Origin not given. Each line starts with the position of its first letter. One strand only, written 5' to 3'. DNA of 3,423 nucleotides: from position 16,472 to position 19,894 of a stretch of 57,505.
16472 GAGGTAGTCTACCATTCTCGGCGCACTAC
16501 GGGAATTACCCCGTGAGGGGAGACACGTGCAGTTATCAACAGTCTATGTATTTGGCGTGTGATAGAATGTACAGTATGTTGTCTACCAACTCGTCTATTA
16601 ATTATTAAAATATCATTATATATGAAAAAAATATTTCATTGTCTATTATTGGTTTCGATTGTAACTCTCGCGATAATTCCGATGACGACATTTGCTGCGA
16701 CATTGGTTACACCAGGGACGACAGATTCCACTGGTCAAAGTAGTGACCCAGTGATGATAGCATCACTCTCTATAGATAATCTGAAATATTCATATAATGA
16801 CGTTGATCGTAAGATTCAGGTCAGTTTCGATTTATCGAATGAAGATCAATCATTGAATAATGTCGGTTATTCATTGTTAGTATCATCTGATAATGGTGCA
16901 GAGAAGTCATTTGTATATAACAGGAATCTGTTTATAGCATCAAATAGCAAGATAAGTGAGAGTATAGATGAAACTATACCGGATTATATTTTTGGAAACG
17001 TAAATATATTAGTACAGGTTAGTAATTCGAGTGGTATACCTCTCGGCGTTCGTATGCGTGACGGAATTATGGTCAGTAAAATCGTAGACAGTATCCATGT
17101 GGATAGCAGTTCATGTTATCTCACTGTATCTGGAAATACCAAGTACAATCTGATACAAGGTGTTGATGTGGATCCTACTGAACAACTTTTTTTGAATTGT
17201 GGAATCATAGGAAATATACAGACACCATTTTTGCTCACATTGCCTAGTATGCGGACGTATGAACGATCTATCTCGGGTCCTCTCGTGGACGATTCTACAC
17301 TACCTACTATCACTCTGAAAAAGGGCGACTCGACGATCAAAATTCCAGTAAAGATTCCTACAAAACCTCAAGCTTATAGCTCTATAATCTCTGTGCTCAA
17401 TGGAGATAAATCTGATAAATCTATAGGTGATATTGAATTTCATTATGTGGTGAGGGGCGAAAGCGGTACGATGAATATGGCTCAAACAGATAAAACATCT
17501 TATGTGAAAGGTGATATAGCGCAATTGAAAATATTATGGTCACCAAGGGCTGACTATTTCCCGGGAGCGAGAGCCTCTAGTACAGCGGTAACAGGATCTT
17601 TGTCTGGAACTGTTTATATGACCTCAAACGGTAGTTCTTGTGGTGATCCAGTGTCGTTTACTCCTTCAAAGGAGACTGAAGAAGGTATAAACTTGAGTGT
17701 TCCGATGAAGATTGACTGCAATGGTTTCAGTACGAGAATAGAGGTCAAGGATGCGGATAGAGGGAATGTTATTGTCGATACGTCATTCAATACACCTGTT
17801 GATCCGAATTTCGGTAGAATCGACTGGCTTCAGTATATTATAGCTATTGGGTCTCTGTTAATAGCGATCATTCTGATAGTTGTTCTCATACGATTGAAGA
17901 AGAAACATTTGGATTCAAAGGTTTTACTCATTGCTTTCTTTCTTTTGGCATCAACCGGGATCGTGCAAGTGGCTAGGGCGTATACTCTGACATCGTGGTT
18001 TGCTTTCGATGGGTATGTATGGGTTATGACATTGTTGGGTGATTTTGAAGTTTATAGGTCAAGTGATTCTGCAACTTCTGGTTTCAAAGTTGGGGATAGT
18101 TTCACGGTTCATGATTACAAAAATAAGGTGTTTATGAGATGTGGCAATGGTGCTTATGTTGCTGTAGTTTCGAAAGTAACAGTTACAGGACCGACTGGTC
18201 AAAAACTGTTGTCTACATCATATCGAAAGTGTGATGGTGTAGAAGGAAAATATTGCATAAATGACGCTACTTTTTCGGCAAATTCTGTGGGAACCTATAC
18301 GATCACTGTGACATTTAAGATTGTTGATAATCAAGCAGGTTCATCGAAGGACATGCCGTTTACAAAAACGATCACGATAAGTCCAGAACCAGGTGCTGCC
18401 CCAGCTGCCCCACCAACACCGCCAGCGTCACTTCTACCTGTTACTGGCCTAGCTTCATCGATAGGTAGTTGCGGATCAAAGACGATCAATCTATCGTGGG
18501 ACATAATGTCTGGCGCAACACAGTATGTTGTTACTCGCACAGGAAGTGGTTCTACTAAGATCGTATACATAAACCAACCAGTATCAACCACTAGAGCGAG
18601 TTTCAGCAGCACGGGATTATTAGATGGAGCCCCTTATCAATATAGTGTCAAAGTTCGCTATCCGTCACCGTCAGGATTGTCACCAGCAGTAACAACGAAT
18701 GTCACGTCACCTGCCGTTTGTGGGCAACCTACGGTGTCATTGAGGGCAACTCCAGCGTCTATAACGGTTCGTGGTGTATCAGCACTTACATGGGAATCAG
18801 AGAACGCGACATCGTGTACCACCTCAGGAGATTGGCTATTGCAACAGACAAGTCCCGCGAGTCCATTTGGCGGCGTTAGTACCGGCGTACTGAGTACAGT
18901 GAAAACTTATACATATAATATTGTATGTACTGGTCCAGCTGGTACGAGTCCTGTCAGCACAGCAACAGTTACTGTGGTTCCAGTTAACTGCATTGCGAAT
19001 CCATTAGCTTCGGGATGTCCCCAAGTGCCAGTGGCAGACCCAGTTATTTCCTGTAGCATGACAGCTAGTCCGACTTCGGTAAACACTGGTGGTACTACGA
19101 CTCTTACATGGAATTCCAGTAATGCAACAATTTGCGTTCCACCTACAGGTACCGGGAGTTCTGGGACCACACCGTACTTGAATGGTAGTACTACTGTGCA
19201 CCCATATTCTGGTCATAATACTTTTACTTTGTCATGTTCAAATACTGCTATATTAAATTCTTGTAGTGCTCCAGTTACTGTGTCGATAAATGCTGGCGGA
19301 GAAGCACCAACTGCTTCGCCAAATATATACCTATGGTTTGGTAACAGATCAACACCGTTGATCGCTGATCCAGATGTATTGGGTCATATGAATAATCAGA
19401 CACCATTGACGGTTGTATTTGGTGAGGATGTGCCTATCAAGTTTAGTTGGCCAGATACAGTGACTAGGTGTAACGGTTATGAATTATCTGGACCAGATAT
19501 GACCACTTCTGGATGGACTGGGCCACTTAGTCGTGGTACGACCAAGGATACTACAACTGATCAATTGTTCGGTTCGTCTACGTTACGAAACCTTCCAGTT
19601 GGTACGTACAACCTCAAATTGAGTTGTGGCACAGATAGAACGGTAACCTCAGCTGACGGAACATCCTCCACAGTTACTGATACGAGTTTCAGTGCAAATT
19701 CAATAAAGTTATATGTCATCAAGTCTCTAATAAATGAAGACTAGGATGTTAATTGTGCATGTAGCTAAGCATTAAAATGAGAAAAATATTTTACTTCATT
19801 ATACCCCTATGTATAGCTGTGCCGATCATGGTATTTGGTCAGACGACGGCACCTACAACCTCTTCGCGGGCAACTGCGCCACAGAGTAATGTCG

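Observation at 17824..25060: Mid-protein 'TM - basic patch - signal-peptide-like TM - AxA' hairpin conserved in three paralogs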

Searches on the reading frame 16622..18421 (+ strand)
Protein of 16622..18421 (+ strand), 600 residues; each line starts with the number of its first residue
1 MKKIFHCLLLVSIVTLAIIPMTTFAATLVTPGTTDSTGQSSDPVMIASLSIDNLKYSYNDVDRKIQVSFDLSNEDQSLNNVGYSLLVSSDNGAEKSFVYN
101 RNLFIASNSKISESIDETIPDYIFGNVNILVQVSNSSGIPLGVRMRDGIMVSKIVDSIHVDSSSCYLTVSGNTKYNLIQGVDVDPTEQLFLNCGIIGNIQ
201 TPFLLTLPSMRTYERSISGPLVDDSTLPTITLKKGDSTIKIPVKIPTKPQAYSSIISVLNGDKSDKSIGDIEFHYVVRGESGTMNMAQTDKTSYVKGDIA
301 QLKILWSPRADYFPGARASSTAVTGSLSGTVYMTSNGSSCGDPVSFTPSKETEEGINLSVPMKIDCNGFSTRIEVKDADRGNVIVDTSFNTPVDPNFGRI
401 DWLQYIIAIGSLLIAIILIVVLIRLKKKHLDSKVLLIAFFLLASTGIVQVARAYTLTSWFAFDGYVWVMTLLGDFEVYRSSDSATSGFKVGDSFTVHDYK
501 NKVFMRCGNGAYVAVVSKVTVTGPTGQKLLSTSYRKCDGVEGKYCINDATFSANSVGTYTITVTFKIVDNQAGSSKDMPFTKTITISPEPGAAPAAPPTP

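Call 10: find_homologous_proteins(query=window:16622-18421:+, max_evalue=0.001)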
Query window:16622-18421:+ (600 aa): 4 proteins with E <= 0.001 among 8000 candidates.
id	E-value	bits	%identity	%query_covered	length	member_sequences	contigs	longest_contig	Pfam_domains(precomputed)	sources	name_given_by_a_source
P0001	0.0e+0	1324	100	100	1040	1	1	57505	-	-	-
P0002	7.3e-285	964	77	98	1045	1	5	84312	-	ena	-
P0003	1.1e-268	911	68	99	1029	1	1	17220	-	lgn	-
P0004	5.0e-173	595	49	97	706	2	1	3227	PF18998.7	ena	-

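Call 32: search_protein_representatives(alignment_id=A1)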
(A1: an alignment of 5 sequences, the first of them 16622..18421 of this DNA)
Query: 5 sequences, 638 profile positions. Proteins with E-value up to 0.001 (for the whole library): 1065; up to 1e-10: 914; up to 1e-30: 510. The best 150 are listed.
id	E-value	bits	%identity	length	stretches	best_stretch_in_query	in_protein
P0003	0.0e+00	1153.1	-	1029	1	3-634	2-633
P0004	0.0e+00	1035.7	-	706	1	7-638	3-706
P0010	1.1e-291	985.4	-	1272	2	1-629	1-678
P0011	5.6e-216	735.2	-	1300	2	1-577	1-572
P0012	7.2e-208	708.4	-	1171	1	6-589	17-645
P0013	2.3e-133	462.3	-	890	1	20-589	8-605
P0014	2.6e-103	363.0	-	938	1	19-526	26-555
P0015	1.1e-85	304.8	-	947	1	286-634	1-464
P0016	1.4e-71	258.2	-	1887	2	14-480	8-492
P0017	1.8e-63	231.4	-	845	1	3-535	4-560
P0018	8.8e-59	215.9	-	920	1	6-637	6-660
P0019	4.0e-57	210.4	-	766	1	8-456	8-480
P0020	8.9e-57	209.3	-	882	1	8-568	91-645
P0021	9.9e-57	209.1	-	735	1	11-465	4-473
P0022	7.0e-56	206.3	-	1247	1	37-454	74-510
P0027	5.8e-55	203.3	-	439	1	17-424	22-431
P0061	7.1e-49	183.2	-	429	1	10-428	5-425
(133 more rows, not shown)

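Call 49: find_encoding_contigs(protein=P0027, flank=5000, max_places=2)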
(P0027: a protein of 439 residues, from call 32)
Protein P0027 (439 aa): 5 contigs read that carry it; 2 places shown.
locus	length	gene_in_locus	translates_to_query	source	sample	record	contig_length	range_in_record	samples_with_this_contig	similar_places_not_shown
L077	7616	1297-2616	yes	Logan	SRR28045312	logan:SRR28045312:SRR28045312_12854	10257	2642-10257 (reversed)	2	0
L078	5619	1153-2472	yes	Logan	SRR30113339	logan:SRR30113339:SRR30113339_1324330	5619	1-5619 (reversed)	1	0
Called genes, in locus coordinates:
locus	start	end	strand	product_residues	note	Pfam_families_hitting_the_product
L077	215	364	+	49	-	-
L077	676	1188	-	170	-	-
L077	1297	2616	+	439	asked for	-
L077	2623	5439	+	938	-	PF15780:ASH (faint), PF22073:Cep192_D4 (faint), PF22544:HYDIN_VesB_CFA65-like_Ig (faint)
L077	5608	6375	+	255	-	PF00557:Peptidase_M24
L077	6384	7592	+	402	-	-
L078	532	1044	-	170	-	-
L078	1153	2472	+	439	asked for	-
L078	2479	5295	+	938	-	PF15780:ASH (faint), PF22073:Cep192_D4 (faint), PF22544:HYDIN_VesB_CFA65-like_Ig (faint)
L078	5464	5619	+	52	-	?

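Call 50: find_encoding_contigs(protein=P0061, flank=5000, max_places=2)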
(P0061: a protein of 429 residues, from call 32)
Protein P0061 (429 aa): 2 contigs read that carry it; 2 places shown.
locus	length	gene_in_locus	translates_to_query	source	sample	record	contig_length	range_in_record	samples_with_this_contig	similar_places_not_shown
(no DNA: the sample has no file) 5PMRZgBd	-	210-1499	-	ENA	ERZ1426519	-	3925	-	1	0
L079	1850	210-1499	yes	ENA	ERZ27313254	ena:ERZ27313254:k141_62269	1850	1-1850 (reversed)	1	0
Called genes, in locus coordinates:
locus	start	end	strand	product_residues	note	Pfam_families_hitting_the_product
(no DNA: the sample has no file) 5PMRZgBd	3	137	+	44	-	?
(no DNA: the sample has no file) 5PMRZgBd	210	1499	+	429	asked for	-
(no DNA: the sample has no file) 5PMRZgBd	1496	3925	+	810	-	?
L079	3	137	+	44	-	?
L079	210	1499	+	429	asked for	-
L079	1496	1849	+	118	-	?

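Call 57: predict_structure(alignment_id=A4)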
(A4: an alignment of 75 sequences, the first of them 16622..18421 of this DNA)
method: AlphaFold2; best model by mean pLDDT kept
length: 600 residues; sequences in the alignment: 75
mean_pLDDT: 85.1   pTM: 0.80
mean pLDDT of the five models: 85.1, 83.9, 83.2, 83.0, 83.0
residues with pLDDT >= 90: 343; 70-90: 170; 50-70: 61; < 50: 26
segments of 3 or more residues with pLDDT < 50: 22-39, 444-451
pLDDT, mean of each block of 10 residues (from residue 1): 74 72 38 41 77 94 97 91 95 93 93 97 95 93 92 91 93 86 95 91 89 94 95 89 96 95 86 94 94 95 93 84 90 98 97 93 97 96 95 89 81 81 65 69 48 58 70 82 80 91 65 84 96 84 85 94 89 84 88 59
secondary structure, 60 per line:
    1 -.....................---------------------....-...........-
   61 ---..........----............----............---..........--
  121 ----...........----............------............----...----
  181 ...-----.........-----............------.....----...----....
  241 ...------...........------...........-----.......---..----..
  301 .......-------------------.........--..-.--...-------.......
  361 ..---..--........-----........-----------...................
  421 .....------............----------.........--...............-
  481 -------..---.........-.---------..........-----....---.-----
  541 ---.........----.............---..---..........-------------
elements in order: H2-22 E44-47 E49-59 E64-73 E78-89 E94-105 E109-118 E125-135 E140-151 E158-169 E174-176 E181-183 E189-197 E203-214 E221-225 E230-232 E237-243 E250-260 E267-277 E283-289 E299-307 E327-335 E344-346 E354-362 E370-377 E383-390 H402-425 H432-443 E454-462 E465-479 E493-501 E513-522 E528-531 E544-552 E557-569 E578-587

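Call 60: fold_search(model_id=the predicted structure, library=pdb)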
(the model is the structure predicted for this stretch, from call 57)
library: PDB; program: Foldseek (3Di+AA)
matches with E <= 10: 1690; with E <= 0.001: 204
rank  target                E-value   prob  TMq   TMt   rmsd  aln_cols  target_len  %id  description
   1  9u61_C                8.4e-10  1.00  0.17  0.16  23.7       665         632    8  CP/MBL pathways C3 convertase C4b2a and C3 complex (released 2026-01-14)
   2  3t1w                  1.4e-08  1.00  0.13  0.19  37.2       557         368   10  Structure of the four-domain fragment Fn7B89 of oncofetal fibronectin (released 2012-03-21)
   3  8cml_E                1.8e-08  1.00  0.18  0.17  21.5       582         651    8  Cryo-EM structure of complement C5 in complex with nanobodies UNbC5-1 and UNbC5-2 (released 2023-09-27)
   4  9b4h_A                1.8e-08  1.00  0.16  0.07  43.9       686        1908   10  Chlamydomonas reinhardtii mastigoneme filament (released 2024-04-10)
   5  8oe4_D                2.4e-08  1.00  0.13  0.14  41.7       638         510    8  Cryo-EM structure of a pre-dimerized human IL-23 complete extracellular signaling complex. (released 2024-02-07)
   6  6h04_A                3.8e-08  1.00  0.14  0.08  24.4       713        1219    8  Closed conformation of the Membrane Attack Complex (released 2018-12-19)
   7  9ijj_h                3.8e-08  1.00  0.12  0.06  44.1       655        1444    9  In situ structure of the central apparatus in mouse sperm axoneme. (released 2025-06-04)
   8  5a42                  4.6e-08  1.00  0.17  0.09  21.1       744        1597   10  Cryo-EM single particle 3D reconstruction of the native conformation of E. coli alpha-2-macroglobulin (ECAM) (released 2015-07-29)
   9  8ayh_B                5.6e-08  1.00  0.14  0.10  25.4       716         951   10  Structure of Complement C5 in Complex with small molecule inhibitor and CVF (released 2022-12-21)
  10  6h03_A                5.6e-08  1.00  0.15  0.09  24.3       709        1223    8  OPEN CONFORMATION OF THE MEMBRANE ATTACK COMPLEX (released 2018-12-19)
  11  8ayh_C                7.0e-08  1.00  0.17  0.17  23.5       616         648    8  Structure of Complement C5 in Complex with small molecule inhibitor and CVF (released 2022-12-21)
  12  7ad7_B                7.3e-08  1.00  0.19  0.19  21.2       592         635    9  Crystal structure of human complement C5 in complex with the K8 bovine knob domain peptide. (released 2021-03-10)
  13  9fx2                  7.7e-08  1.00  0.20  0.12  20.9       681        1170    9  Structure of methylamine activated CD109 (released 2025-03-19)
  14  7b2m_A                8.8e-08  1.00  0.18  0.17  20.7       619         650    8  Cryo-EM structure of complement C4b in complex with nanobody E3 (released 2022-03-02)
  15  7q60                  9.7e-08  1.00  0.15  0.09  26.7       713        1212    9  Structure of TEV cleaved A2ML1 (A2ML1-TE) (released 2022-04-20)
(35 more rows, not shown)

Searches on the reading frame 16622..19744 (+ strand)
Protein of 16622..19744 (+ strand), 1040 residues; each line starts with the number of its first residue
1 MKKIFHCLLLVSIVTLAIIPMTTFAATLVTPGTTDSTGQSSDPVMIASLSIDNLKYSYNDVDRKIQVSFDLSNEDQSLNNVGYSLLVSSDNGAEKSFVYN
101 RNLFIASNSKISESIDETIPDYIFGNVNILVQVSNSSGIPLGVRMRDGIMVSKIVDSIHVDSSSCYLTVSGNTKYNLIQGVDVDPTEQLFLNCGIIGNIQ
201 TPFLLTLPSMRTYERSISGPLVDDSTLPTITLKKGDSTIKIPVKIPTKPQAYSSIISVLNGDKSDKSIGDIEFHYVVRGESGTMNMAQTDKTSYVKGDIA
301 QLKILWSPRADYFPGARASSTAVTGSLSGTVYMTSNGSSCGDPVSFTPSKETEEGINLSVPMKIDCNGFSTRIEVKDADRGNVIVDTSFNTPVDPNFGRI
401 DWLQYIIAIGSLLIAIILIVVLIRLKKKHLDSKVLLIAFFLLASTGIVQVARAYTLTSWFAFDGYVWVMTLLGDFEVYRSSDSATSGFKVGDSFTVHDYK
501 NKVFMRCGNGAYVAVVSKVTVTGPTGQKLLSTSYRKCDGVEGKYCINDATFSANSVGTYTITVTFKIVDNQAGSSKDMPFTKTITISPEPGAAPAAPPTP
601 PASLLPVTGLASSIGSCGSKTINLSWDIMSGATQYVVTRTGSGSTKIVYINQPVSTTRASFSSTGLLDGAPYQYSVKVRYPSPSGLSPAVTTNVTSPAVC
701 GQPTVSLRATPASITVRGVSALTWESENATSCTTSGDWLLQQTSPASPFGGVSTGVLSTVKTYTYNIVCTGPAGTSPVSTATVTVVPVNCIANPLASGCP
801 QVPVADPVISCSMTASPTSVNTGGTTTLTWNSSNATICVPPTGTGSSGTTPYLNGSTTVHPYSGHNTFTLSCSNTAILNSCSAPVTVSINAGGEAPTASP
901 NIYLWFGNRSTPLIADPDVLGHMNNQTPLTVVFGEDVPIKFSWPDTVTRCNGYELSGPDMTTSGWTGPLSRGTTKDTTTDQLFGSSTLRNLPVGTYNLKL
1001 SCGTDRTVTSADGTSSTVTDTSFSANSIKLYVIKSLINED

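Call 3: search_protein_families(library=pfam, proteins=[window:16622-19744:+], max_evalue=0.1)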
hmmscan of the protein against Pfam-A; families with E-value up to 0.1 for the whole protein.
window:16622-19744:+ (1040 aa): 2 families
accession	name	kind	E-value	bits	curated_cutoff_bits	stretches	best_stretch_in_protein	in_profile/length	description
PF07695.17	7TMR-DISM_7TM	-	0.002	18.5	29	1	401-466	121-186/205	7TM diverse intracellular signalling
PF07495.19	Y_Y_Y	-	0.065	13.6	26.6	0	548-574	29-55/65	Y_Y_Y domain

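Call 68: search_protein_families(library=ncbifam, proteins=[window:16622-19744:+], max_evalue=0.01)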
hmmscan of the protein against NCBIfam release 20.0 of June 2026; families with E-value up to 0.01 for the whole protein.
window:16622-19744:+ (1040 aa): 0 families

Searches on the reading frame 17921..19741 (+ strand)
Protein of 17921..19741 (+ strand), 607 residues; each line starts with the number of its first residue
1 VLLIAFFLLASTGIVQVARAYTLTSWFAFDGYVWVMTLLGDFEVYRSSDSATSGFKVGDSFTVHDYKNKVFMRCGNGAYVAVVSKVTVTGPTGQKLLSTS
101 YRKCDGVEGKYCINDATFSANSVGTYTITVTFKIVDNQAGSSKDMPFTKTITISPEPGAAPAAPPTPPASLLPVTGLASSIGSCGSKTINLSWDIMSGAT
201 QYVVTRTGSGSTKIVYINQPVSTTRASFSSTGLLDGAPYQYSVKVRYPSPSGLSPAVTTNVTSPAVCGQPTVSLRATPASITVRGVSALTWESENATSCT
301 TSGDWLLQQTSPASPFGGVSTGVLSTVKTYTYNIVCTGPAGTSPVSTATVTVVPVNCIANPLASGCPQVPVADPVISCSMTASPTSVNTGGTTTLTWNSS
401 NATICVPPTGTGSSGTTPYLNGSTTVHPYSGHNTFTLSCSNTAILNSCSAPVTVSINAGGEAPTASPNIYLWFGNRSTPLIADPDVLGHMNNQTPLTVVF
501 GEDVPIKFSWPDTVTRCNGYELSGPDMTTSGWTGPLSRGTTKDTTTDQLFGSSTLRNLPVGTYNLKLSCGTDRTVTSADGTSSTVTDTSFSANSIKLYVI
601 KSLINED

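Call 91: predict_structure(alignment_id=A5)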
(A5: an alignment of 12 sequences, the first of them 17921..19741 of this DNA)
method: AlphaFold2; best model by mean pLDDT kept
length: 607 residues; sequences in the alignment: 12
mean_pLDDT: 67.5   pTM: 0.29
mean pLDDT of the five models: 67.5, 66.0, 65.6, 62.2, 60.7
residues with pLDDT >= 90: 32; 70-90: 273; 50-70: 188; < 50: 114
segments of 3 or more residues with pLDDT < 50: 10-20, 49-52, 157-170, 368-373, 412-417, 458-468, 475-494, 528-535, 537-555, 574-578, 603-607
pLDDT, mean of each block of 10 residues (from residue 1): 59 39 64 69 68 65 82 67 90 88 68 84 86 79 84 60 40 69 67 80 83 85 78 77 79 75 64 78 78 84 89 80 83 83 80 69 56 65 73 79 72 47 77 80 72 66 41 47 39 53 57 59 56 46 37 50 64 51 53 55 39
secondary structure, 60 per line:
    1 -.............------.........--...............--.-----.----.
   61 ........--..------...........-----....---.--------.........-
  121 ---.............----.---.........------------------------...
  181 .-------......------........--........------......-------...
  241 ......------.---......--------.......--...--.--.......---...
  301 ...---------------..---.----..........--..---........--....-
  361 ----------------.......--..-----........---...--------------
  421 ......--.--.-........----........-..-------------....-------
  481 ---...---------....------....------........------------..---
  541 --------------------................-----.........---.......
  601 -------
elements in order: H2-14 E21-29 E32-46 E60-68 E79-89 E95-98 E111-119 E124-136 E145-153 E178-181 E189-194 E201-208 E211-218 E225-230 E238-246 E257-262 E271-277 E280-282 E288-294 E298-303 E329-338 E346-353 H356-359 E377-383 E393-400 E404-406 E421-426 E434-441 E446-453 E470-473 E496-499 E506-509 E516-523 E561-576 E582-590 E594-600
